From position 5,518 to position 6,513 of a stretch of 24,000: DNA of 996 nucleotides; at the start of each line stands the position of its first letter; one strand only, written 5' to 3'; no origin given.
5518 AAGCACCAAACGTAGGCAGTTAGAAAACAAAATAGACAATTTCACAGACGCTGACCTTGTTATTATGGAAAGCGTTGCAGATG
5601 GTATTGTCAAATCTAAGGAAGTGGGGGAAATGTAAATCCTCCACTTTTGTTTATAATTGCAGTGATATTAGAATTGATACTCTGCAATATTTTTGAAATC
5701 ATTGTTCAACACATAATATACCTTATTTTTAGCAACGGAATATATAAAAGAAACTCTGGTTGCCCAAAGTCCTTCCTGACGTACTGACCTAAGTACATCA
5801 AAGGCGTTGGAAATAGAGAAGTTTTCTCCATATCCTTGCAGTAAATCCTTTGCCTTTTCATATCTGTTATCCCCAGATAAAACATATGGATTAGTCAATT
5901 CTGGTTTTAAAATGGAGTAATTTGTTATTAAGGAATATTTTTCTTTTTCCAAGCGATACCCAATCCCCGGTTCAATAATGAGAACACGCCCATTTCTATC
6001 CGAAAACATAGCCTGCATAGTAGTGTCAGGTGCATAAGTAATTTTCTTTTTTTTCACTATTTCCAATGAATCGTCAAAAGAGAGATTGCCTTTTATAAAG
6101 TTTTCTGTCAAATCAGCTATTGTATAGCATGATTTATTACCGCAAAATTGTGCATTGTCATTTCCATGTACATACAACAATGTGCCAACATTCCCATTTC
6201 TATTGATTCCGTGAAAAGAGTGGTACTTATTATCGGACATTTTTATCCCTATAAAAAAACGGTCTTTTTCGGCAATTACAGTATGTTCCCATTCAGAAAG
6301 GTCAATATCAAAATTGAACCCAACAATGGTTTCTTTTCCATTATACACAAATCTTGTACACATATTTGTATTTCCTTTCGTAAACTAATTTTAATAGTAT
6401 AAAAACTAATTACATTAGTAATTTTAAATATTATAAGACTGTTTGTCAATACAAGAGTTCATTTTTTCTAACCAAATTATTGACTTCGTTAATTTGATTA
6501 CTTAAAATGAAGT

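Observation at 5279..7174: The tet(M) slot is occupied by a TetR-controlled compact Cys-Ntn amidase, a possible ligand-gated trigger for ICE excision and transfer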

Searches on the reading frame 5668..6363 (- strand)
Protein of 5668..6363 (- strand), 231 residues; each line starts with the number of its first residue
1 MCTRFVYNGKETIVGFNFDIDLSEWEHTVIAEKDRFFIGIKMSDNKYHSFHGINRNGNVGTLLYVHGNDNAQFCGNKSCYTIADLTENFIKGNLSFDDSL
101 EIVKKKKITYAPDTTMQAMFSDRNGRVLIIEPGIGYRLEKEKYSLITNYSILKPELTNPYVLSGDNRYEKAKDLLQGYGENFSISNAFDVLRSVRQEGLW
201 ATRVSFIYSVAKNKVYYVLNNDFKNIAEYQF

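Call 4: search_protein_families(library=pfam, proteins=[window:5668-6363:-], max_evalue=0.01)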
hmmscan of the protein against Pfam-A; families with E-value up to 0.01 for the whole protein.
window:5668-6363:- (231 aa): 0 families

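Call 5: search_protein_families(library=ncbifam, proteins=[window:5668-6363:-], max_evalue=0.01)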
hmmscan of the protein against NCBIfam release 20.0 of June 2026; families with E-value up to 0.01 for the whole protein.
window:5668-6363:- (231 aa): 0 families
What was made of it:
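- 5668..6363 (-): Compact Cys-Ntn amidase gene (231 aa, MCTRF...; BSH/PVA fold, no signal peptide). No Pfam or NCBIfam hit for the single sequence (calls 4, 5).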

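Call 8: search_solved_structures(query=window:5671-6363:-, max_evalue=10, show_alignments=3)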
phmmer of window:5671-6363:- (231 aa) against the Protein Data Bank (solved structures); distinct sequences matched with E-value up to 10: 6.
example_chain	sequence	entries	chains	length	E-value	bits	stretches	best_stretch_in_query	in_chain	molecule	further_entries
3pva_A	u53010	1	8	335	0.22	14.2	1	9-149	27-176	PROTEIN (PENICILLIN V ACYLASE)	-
2z71_A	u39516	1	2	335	0.26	13.9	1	9-149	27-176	Penicillin acylase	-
2iwm_A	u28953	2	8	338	0.27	13.9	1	9-149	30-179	PENICILLIN ACYLASE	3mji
8yik_A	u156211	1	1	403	0.4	13.3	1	104-179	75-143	DNA topoisomerase 2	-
2quy_A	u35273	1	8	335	0.82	12.3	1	9-133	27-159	Penicillin acylase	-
8ja1_A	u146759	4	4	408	1.4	11.6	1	104-179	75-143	DNA topoisomerase 2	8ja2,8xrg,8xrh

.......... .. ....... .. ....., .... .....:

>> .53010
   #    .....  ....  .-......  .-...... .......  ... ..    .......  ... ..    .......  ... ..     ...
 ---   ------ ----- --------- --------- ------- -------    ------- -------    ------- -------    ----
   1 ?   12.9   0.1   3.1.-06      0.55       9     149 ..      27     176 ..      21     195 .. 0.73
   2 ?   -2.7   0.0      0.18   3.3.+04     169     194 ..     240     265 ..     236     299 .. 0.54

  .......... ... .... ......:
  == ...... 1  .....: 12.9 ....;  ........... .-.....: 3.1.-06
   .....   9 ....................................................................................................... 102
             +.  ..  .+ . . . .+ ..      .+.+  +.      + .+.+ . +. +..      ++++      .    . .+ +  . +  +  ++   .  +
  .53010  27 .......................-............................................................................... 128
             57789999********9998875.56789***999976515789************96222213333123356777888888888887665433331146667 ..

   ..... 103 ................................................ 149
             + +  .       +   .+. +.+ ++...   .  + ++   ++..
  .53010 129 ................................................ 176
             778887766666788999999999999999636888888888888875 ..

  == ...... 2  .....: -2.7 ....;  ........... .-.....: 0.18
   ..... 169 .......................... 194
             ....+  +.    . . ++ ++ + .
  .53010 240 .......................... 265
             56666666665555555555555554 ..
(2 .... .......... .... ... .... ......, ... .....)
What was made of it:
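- Tried and rejected: Against PDB sequences, PVA came top but was not significant at E=0.22 (call 8).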

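Call 9: find_homologous_proteins(query=window:5671-6363:-, max_evalue=0.001)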
Query window:5671-6363:- (231 aa): 946 proteins with E <= 0.001 among 1152 candidates; the best 120 are listed.
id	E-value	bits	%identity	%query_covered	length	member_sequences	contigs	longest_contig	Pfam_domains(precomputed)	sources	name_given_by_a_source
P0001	9.3e-152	521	100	100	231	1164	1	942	-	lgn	-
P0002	2.1e-150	516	98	100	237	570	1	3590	-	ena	-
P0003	8.9e-145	498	99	97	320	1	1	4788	PF00440.30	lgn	-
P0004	1.3e-136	471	98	91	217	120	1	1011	-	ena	-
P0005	1.2e-132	458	92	100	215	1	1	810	-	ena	-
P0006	3.8e-127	440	89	100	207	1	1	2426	-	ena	-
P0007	3.9e-124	431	98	84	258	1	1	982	-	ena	-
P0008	9.8e-121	419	99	80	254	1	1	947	-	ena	-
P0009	6.1e-120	417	98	82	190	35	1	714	-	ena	-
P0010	2.1e-119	415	84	100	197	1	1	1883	-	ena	-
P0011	4.1e-119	414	97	82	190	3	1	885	-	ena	-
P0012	2.4e-116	405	81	100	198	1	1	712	-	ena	-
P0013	1.0e-115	403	74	100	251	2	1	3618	PF02275.24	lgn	-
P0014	1.9e-113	396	72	100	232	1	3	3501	-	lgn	-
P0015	2.5e-113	395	74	100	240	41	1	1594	-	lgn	-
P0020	4.4e-111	388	72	100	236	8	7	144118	-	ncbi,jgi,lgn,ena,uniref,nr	ncbi:MAG: conjugal transfer protein [Lachnospiraceae bacterium]|jgi:hypothetical protein|uniref:conj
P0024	1.7e-110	386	72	100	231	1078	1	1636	-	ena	-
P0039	1.5e-108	379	70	100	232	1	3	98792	-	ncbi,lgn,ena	ncbi:TPA: conjugal transfer protein [Enterococcus faecium]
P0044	4.5e-108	378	68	100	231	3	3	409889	-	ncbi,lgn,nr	ncbi:conjugal transfer protein [Blautia schinkii]|nr:conjugal transfer protein [Blautia schinkii]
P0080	6.5e-104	364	68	100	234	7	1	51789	PF02275.24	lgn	-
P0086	2.9e-103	362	65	100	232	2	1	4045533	-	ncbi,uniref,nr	ncbi:conjugal transfer protein [Ruminococcus sp. OA3]|uniref:conjugal transfer protein n=1 Tax=Rumin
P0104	2.0e-100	353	63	100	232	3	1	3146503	-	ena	-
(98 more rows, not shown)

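Call 13: search_solved_structures(query=A1, max_evalue=10, show_alignments=2)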
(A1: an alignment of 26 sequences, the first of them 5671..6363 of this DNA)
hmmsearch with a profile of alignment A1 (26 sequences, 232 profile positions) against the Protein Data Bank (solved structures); distinct sequences matched with E-value up to 10: 3.
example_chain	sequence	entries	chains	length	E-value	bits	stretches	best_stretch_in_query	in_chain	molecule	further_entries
7zu0_F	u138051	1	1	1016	0.095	15.4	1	141-200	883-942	Vacuolar protein sorting-associated protein 41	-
1o54_A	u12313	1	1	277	0.62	12.7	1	94-135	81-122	SAM-dependent O-methyltransferase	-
2oqc_A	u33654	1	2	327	0.77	12.4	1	37-148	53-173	Penicillin V acylase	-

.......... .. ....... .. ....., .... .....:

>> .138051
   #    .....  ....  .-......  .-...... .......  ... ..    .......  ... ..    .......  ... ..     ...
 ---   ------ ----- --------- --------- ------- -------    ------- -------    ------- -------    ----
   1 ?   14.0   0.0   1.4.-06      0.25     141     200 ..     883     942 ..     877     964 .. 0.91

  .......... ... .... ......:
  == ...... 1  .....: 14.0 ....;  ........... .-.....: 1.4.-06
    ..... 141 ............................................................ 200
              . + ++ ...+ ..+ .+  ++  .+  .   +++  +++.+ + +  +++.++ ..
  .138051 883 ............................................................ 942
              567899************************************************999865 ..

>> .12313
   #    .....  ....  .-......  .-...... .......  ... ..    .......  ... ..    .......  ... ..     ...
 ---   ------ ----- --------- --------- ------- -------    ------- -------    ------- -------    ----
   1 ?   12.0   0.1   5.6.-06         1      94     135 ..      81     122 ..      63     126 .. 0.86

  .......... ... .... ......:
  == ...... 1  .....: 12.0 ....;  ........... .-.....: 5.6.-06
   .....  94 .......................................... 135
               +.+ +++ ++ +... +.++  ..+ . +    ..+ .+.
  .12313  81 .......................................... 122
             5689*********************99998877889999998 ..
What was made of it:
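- Tried and rejected: The close-family profile A1 against PDB was also not significant (call 13).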

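Call 14: find_encoding_contigs(protein=window:5671-6363:-, flank=10000, max_places=8)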
Protein window:5671-6363:- (231 aa): 23 contigs read that carry it; 8 places shown.
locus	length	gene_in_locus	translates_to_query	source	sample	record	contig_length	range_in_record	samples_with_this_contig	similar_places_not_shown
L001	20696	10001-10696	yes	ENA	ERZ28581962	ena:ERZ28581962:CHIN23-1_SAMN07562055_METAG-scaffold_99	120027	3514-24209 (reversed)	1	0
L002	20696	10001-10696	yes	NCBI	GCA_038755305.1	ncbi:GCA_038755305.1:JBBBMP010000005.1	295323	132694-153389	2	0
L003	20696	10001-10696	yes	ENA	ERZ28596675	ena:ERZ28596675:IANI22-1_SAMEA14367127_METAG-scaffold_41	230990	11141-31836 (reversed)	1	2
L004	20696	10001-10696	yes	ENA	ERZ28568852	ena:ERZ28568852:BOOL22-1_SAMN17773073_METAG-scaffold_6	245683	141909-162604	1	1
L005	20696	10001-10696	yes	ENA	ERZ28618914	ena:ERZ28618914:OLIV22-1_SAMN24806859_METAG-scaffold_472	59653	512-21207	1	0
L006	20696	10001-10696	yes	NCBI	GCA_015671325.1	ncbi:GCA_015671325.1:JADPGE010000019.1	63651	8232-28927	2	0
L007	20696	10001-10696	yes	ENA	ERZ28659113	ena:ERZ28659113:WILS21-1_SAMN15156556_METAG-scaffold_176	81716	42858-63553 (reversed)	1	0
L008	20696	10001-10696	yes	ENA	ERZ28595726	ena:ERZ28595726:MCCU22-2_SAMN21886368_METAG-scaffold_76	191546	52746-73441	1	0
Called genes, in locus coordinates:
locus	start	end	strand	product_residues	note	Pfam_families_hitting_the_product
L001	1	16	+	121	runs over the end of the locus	PF07275:ArdA (weak)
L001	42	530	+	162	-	PF07275:ArdA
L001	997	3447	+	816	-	PF12846:AAA_10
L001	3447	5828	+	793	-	PF19590:TrbL_3 (weak)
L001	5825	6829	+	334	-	PF13702:Lysozyme_like, PF00877:NLPC_P60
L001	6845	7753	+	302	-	PF12642:TpcC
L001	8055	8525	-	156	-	PF06445:GyrI-like, PF14526:Cass2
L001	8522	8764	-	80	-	PF12636:DUF3781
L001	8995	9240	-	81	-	-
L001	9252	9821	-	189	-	PF00440:TetR_N (weak), PF13305:TetR_C_33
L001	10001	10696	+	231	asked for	-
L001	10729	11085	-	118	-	PF13560:HTH_31 (weak), PF12844:HTH_19, PF01381:HTH_3, PF13413:HTH_25 (faint), PF18430:DBD_HTH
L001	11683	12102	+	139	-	PF08281:Sigma70_r4_2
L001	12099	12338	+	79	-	PF12645:HTH_16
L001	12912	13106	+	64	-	PF11372:DUF3173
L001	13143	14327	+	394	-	PF14657:Arm-DNA-bind_4, PF14659:Phage_int_SAM_3, PF00589:Phage_integrase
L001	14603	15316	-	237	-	PF02163:Peptidase_M50 (weak), PF11667:DUF3267 (weak)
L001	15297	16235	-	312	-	PF04055:Radical_SAM, PF13353:Fer4_12 (weak)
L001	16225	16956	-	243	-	-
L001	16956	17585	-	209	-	PF02463:SMC_N (faint), PF00005:ABC_tran, PF13166:AAA_13 (faint), PF13304:AAA_21 (faint)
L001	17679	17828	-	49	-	PF27801:YydF (weak)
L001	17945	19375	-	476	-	PF03389:MobA_MobL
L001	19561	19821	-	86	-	-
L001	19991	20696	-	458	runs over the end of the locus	PF08706:D5_N (faint), PF19263:DUF5906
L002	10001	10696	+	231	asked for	-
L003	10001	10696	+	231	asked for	-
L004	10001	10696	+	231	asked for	-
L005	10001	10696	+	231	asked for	-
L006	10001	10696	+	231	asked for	-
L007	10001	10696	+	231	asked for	-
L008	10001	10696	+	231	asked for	-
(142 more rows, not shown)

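Call 16: find_encoding_contigs(protein=P0086, flank=10000, max_places=3)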
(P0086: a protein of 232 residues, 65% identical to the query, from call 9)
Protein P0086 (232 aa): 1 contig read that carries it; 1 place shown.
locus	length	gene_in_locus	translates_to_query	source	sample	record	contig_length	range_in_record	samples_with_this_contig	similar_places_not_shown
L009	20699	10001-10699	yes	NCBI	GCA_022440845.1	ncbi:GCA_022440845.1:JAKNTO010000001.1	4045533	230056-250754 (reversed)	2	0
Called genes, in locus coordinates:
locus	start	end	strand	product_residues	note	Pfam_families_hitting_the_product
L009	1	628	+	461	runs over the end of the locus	PF07690:MFS_1, PF13347:MFS_2, PF12832:MFS_1_like (weak)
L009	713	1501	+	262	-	PF01261:AP_endonuc_2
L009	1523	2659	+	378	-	PF01408:GFO_IDH_MocA, PF22725:GFO_IDH_MocA_C3, PF02894:GFO_IDH_MocA_C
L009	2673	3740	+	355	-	PF08240:ADH_N, PF16912:Glu_dehyd_C (weak), PF00107:ADH_zinc_N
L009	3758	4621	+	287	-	PF00456:Transketolase_N, PF00676:E1_dh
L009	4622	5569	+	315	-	PF02779:Transket_pyr, PF02780:Transketolase_C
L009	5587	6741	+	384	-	PF00465:Fe-ADH, PF13685:Fe-ADH_2, PF25137:ADH_Fe_C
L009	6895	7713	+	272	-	PF00376:MerR, PF13411:MerR_1, PF09278:MerR-DNA-bind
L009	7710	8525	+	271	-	PF00005:ABC_tran, PF13304:AAA_21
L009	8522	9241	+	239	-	PF01061:ABC2_membrane, PF12698:ABC2_membrane_3 (weak)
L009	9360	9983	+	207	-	PF00132:Hexapep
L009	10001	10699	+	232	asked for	-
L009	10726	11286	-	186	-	PF03167:UDG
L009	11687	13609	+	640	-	PF02824:TGS, PF07973:tRNA_SAD, PF00587:tRNA-synt_2b, PF03129:HGTP_anticodon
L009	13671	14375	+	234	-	PF04256:DUF434, PF18481:DUF5616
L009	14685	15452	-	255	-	-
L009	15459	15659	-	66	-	PF12844:HTH_19 (weak), PF13560:HTH_31, PF01381:HTH_3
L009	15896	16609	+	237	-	PF00072:Response_reg, PF04397:LytTR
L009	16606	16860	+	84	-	-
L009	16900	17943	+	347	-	PF02518:HATPase_c (weak), PF14501:HATPase_c_5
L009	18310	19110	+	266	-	-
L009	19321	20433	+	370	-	PF14659:Phage_int_SAM_3, PF22022:Phage_int_M, PF00589:Phage_integrase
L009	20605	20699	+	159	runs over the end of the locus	-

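Call 17: find_encoding_contigs(protein=P0044, flank=10000, max_places=3)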
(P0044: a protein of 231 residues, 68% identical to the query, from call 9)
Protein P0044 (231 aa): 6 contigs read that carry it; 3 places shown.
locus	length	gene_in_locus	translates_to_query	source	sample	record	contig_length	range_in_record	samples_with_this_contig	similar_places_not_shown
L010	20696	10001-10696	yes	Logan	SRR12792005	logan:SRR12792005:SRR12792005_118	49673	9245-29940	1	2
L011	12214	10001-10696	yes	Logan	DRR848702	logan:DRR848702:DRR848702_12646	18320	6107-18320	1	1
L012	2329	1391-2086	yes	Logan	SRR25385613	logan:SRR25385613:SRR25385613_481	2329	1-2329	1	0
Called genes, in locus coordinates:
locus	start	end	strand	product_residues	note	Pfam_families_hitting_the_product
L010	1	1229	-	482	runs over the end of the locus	PF00672:HAMP, PF00512:HisKA, PF02518:HATPase_c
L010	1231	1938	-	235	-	PF00072:Response_reg, PF00486:Trans_reg_C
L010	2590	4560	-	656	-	-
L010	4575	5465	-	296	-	PF05107:Cas_Cas7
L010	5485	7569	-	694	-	-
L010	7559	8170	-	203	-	PF09704:Cas_Cas5d (weak)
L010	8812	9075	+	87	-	PF08765:Mor (faint)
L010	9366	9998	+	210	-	PF00132:Hexapep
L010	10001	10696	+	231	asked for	-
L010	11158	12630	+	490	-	PF01381:HTH_3, PF13560:HTH_31, PF01210:NAD_Gly3P_dh_N (weak), PF02737:3HCDH_N (weak), PF03721:UDPG_MGDP_dh_N, PF00984:UDPG_MGDP_dh, PF03720:UDPG_MGDP_dh_C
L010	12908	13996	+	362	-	PF01073:3Beta_HSD, PF01370:Epimerase, PF02719:Polysacc_synt_2, PF04321:RmlD_sub_bind, PF16363:GDP_Man_Dehyd, PF07993:NAD_binding_4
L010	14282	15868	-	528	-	PF09820:AAA-ATPase_like, PF08011:PDDEXK_9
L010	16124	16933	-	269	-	PF00069:Pkinase, PF01636:APH (faint), PF07714:PK_Tyr_Ser-Thr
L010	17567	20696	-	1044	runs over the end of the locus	PF13365:Trypsin_2 (weak)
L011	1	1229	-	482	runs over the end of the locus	PF00672:HAMP, PF00512:HisKA, PF02518:HATPase_c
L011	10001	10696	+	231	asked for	-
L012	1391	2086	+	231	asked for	-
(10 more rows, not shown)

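Call 18: predict_structure(alignment_id=A1)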
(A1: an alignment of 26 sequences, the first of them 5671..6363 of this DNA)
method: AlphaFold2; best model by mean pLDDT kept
length: 231 residues; sequences in the alignment: 26
mean_pLDDT: 91.9   pTM: 0.90
mean pLDDT of the five models: 91.9, 91.4, 91.2, 89.4, 87.8
residues with pLDDT >= 90: 176; 70-90: 44; 50-70: 11; < 50: 0
segments of 3 or more residues with pLDDT < 50: none
pLDDT, mean of each block of 10 residues (from residue 1): 93 91 79 94 92 96 89 93 97 97 97 92 97 96 94 88 87 96 96 74 87 94 93 94
secondary structure, 60 per line:
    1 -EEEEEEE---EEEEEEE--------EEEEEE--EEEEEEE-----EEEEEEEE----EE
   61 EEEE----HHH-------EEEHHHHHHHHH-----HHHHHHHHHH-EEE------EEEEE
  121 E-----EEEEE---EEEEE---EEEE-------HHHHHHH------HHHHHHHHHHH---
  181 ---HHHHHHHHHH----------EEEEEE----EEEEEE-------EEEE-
elements in order: E2-8 E12-18 E27-32 E35-41 E47-54 E59-64 E79-81 H82-90 H96-105 E107-109 E116-121 E127-131 E135-139 E143-146 H154-160 H167-177 H184-193 E204-209 E214-219 E227-230
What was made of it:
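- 5668..6363 (-): AF2 pLDDT 91.9 (call 18).
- On CBAH / Ntn Cys hydrolases (PF02275, BSH/PVA): AF2 model with pLDDT 91.9 (call 18).
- AF2 pLDDT 91.9, pTM 0.90 (call 18).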

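Call 19: find_encoding_contigs(protein=P0020, flank=10000, max_places=4)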
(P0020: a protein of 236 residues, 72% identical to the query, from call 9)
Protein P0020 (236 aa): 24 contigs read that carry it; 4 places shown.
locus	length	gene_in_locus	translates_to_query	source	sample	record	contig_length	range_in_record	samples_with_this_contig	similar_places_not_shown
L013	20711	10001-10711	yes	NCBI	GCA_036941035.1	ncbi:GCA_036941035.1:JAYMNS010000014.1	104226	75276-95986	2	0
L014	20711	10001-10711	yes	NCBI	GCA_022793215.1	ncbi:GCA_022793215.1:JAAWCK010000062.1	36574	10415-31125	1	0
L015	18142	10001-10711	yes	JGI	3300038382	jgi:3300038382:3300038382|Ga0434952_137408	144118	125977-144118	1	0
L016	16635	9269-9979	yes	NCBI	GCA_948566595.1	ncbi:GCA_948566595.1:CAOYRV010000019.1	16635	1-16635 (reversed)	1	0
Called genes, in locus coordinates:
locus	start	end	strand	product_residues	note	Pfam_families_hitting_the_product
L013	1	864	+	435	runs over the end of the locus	PF02378:PTS_EIIC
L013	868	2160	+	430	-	PF13204:Apiosidase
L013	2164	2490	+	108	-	PF02255:PTS_IIA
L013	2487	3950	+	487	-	PF00232:Glyco_hydro_1, PF00150:Cellulase (faint)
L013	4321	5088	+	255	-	PF12784:PDDEXK_2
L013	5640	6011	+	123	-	PF03965:Penicillinase_R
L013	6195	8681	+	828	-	PF05569:Peptidase_M56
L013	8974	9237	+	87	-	-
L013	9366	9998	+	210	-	PF00132:Hexapep, PF14602:Hexapep_2 (weak)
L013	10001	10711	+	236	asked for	-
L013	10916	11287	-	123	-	PF00903:Glyoxalase, PF12681:Glyoxalase_2 (weak), PF13669:Glyoxalase_4 (weak)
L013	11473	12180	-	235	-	PF13483:Lactamase_B_3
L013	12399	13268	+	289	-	-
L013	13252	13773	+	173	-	-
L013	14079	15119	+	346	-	PF04392:ABC_sub_bind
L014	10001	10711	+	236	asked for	-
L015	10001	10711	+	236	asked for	-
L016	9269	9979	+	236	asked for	-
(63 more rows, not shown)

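Call 20: find_encoding_contigs(protein=P0039, flank=10000, max_places=3)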
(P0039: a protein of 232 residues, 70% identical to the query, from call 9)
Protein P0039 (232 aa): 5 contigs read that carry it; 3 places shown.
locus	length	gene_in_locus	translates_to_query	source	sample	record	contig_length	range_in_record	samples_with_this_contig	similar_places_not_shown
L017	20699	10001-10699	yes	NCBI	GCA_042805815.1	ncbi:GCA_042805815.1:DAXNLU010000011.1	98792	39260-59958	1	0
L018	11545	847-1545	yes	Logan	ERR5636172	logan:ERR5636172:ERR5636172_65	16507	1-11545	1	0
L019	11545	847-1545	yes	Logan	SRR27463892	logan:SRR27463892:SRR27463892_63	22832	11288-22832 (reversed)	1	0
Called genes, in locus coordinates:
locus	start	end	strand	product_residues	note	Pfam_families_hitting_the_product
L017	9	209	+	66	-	PF12642:TpcC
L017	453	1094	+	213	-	PF00440:TetR_N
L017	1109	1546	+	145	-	-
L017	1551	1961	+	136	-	-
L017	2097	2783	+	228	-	PF00072:Response_reg, PF00486:Trans_reg_C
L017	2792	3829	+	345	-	PF00512:HisKA, PF02518:HATPase_c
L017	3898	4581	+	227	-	PF00005:ABC_tran, PF13304:AAA_21 (faint), PF02463:SMC_N (weak)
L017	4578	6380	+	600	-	PF02687:FtsX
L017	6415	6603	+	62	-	PF14205:Cys_rich_KTR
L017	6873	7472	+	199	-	PF00440:TetR_N, PF13305:TetR_C_33 (weak)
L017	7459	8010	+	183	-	-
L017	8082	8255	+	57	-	PF14205:Cys_rich_KTR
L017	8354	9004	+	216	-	PF04892:VanZ-LLP1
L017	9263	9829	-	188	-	PF13305:TetR_C_33 (weak)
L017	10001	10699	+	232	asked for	-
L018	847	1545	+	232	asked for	-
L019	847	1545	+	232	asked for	-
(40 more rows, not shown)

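Call 22: search_protein_representatives(alignment_id=A1)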
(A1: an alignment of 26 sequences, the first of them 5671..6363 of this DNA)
Query: 26 sequences, 232 profile positions. Proteins with E-value up to 0.001 (for the whole library): 534; up to 1e-10: 262; up to 1e-30: 87. The best 150 are listed.
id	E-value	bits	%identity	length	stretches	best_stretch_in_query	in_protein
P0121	7.0e-110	382.4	-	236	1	1-231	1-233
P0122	6.9e-108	375.9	-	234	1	1-231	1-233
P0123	6.2e-102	356.4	-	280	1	1-185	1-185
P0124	7.2e-99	346.3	-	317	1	12-197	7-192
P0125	9.2e-86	303.4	-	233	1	1-231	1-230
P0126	5.0e-78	278.1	-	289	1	70-231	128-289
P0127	9.1e-77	274.0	-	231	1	75-231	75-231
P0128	2.9e-75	269.1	-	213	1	1-164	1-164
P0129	7.5e-68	244.8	-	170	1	70-231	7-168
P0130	2.1e-67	243.4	-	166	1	1-125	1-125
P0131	1.3e-66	240.8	-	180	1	48-198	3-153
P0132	2.8e-66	239.7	-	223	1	61-231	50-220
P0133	1.4e-65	237.4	-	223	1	1-156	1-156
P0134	4.0e-65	235.9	-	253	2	135-231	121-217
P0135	2.0e-64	233.6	-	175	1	101-231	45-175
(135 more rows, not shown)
